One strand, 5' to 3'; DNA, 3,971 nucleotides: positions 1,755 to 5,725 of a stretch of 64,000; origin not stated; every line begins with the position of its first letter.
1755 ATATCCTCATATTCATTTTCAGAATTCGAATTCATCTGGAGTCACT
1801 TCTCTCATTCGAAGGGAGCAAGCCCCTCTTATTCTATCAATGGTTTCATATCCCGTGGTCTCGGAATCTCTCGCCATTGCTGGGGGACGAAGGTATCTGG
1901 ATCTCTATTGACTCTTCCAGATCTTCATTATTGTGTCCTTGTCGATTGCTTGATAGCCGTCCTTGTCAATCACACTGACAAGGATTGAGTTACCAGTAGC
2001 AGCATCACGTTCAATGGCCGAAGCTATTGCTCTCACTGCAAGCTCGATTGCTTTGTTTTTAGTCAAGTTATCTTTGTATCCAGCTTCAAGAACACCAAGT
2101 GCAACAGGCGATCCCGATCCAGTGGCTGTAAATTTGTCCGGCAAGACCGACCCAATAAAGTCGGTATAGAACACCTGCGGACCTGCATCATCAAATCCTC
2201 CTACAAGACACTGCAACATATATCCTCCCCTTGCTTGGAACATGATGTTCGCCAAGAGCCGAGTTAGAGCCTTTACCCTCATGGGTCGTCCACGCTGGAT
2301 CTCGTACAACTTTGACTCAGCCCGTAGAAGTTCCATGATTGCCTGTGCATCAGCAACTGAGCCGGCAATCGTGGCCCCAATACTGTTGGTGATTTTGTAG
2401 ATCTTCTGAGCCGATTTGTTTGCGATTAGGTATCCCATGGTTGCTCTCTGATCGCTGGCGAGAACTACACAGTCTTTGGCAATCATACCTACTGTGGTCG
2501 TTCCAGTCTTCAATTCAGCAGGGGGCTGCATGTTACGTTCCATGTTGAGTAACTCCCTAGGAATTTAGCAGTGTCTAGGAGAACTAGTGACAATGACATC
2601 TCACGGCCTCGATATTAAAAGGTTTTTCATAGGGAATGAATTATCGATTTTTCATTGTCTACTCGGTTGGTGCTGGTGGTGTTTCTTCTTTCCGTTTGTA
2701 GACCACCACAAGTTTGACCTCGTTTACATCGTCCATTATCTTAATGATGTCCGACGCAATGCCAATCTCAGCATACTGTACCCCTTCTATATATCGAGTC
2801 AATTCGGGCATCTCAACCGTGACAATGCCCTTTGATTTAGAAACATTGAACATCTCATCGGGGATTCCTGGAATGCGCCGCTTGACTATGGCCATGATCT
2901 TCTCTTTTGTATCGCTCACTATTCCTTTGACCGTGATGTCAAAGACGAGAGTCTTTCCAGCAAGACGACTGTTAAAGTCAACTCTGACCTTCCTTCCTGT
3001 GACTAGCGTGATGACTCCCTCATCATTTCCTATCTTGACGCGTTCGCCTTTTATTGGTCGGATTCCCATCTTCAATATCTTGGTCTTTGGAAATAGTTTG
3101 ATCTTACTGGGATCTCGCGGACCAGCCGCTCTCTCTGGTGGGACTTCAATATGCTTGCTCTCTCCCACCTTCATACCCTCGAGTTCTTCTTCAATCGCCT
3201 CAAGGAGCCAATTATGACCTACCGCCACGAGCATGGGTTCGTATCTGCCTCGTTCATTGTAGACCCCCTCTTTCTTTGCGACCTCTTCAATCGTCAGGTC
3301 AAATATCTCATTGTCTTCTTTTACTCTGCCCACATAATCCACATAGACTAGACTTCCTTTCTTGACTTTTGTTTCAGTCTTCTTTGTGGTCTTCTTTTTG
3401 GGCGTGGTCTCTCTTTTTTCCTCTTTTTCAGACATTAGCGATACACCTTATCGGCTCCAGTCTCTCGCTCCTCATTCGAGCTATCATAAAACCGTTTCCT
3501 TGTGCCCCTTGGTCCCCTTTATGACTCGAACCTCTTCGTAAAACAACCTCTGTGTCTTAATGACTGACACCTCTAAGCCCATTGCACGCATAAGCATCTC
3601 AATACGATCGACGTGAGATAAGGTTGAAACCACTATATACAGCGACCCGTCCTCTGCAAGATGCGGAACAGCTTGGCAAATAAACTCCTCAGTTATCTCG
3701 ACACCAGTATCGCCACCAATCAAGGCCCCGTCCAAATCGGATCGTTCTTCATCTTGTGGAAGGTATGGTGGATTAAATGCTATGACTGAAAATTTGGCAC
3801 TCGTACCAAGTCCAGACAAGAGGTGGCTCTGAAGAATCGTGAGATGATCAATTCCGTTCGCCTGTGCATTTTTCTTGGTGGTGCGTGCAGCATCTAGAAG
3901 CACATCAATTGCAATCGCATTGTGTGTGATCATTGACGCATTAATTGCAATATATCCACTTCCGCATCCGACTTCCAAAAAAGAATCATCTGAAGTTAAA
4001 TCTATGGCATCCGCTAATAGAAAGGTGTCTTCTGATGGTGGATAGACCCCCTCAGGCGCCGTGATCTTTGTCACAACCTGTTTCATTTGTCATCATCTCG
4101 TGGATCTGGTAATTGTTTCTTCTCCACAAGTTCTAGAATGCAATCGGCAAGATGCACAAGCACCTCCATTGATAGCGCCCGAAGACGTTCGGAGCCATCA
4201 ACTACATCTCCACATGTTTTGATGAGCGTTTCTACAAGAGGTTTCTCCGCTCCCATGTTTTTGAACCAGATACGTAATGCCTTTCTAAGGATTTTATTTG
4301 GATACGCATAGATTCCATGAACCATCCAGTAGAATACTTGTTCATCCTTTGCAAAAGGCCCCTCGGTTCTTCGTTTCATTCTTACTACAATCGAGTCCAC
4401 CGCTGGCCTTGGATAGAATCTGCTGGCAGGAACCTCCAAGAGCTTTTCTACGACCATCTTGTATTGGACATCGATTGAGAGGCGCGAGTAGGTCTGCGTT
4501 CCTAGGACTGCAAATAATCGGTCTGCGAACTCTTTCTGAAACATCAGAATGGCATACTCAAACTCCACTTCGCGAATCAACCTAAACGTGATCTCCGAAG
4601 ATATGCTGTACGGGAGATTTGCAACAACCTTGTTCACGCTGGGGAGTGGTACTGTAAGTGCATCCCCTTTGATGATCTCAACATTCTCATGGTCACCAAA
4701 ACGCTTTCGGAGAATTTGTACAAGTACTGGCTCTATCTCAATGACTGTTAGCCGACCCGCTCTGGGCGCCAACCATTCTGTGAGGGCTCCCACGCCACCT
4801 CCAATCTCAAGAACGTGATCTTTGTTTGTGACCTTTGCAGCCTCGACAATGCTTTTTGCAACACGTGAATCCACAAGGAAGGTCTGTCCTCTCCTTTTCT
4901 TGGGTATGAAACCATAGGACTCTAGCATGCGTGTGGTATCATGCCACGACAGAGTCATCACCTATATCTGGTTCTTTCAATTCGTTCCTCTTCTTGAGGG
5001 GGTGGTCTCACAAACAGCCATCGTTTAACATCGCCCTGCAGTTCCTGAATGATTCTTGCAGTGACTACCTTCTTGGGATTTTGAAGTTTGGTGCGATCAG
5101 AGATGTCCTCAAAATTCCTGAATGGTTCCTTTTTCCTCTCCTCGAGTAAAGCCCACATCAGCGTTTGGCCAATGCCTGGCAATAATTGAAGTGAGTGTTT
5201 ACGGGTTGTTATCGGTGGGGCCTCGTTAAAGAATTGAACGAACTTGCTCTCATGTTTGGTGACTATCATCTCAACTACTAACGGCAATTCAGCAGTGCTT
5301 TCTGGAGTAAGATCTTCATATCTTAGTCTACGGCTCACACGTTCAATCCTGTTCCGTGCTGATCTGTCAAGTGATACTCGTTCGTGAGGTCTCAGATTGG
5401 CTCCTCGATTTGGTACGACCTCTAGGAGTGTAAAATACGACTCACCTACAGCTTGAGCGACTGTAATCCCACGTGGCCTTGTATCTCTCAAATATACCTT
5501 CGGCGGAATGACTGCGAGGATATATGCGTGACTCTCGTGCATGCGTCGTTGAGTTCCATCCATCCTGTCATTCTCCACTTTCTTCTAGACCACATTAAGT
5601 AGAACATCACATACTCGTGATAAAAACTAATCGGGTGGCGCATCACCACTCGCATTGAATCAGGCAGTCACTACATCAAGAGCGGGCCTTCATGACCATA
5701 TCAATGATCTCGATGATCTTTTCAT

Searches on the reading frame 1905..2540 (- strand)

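Call 39: search_protein_families(library=pfam, proteins=[window:1905-2540:-], max_evalue=0.0001)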
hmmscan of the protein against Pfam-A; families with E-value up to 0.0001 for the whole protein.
window:1905-2540:- (211 aa): 1 family
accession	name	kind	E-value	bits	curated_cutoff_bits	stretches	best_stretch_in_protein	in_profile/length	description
PF00227.31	Proteasome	-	1.2e-58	198.3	22.4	1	11-191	2-189/189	Proteasome subunit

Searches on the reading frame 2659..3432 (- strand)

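Call 39: search_protein_families(library=pfam, proteins=[window:2659-3432:-], max_evalue=0.0001)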
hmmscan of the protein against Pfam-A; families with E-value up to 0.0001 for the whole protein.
window:2659-3432:- (257 aa): 3 families
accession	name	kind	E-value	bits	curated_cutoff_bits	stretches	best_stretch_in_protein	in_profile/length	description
PF18046.7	FKBP26_C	-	1.2e-13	51.5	27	1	175-245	1-71/72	FKBP26_C-terminal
PF00254.34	FKBP_C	-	3e-12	47.2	21.1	1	21-112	3-80/94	FKBP-type peptidyl-prolyl cis-trans isomerase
PF22199.2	FKBP26_IF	-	4.7e-07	30.1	27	1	112-155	1-44/46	FKBP26, IF domain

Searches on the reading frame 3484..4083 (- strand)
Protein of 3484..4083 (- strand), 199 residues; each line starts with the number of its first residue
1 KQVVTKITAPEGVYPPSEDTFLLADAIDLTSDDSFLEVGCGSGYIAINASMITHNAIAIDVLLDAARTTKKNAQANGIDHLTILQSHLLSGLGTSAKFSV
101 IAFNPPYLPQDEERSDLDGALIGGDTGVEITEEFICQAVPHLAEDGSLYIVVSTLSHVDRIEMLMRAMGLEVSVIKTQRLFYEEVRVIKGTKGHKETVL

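Call 39: search_protein_families(library=pfam, proteins=[window:3484-4083:-], max_evalue=0.0001)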
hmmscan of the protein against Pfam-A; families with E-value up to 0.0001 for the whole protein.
window:3484-4083:- (199 aa): 6 families
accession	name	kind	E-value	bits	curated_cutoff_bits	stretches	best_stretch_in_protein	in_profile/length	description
PF05175.20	MTS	-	1.2e-15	58.1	23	1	20-179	20-164/170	Methyltransferase small domain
PF06325.19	PrmA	-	1.2e-06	28.7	22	1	31-101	161-230/296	Ribosomal protein L11 methyltransferase (PrmA)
PF01135.25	PCMT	-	1.1e-05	25.8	20.3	1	25-103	67-148/210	Protein-L-isoaspartate(D-aspartate) O-methyltransferase (PCMT)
PF01170.24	UPF0020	-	1.2e-05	25.5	22.3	0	28-110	25-134/197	RMKL-like, methyltransferase domain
PF13649.12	Methyltransf_25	-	2.6e-05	25.3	27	0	36-103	2-70/97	Methyltransferase domain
PF13847.12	Methyltransf_31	-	7.6e-05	22.9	27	0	30-103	2-80/145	Methyltransferase domain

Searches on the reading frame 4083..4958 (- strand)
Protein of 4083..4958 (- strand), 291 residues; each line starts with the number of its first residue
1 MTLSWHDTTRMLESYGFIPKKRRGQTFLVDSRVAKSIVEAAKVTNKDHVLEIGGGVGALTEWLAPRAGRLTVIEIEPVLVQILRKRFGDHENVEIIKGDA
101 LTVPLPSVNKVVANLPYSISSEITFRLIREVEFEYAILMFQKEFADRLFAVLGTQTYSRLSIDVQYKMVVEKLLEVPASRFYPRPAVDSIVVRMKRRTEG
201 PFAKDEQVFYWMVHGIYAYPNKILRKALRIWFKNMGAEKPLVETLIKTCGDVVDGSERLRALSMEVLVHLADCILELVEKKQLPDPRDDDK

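Call 39: search_protein_families(library=pfam, proteins=[window:4083-4958:-], max_evalue=0.0001)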
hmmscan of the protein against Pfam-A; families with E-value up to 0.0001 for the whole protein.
window:4083-4958:- (291 aa): 4 families
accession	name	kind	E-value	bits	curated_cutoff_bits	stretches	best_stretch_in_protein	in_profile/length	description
PF00398.26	RrnaAD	-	4.6e-54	183.7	24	1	20-240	5-235/263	Ribosomal RNA adenine dimethylase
PF13649.12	Methyltransf_25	-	5.2e-08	33.9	27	1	49-113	1-70/97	Methyltransferase domain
PF08241.18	Methyltransf_11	-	1.4e-06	29.2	21.2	1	50-107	1-58/95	Methyltransferase domain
PF05401.17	NodS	-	2e-05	25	24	1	44-99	42-97/201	Nodulation protein S (NodS)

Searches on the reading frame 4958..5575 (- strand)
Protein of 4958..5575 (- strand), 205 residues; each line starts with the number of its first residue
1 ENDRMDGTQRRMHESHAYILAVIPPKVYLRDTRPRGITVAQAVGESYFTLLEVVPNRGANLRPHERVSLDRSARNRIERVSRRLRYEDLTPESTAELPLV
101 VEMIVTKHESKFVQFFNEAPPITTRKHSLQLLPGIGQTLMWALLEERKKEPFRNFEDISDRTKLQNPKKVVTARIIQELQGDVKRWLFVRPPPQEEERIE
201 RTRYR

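Call 39: search_protein_families(library=pfam, proteins=[window:4958-5575:-], max_evalue=0.0001)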
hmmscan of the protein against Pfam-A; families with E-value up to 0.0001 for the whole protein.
window:4958-5575:- (205 aa): 1 family
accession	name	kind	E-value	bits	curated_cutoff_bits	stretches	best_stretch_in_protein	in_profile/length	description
PF04919.18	DUF655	-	1.1e-52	179.1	22.2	1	15-189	3-180/181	Protein of unknown function (DUF655)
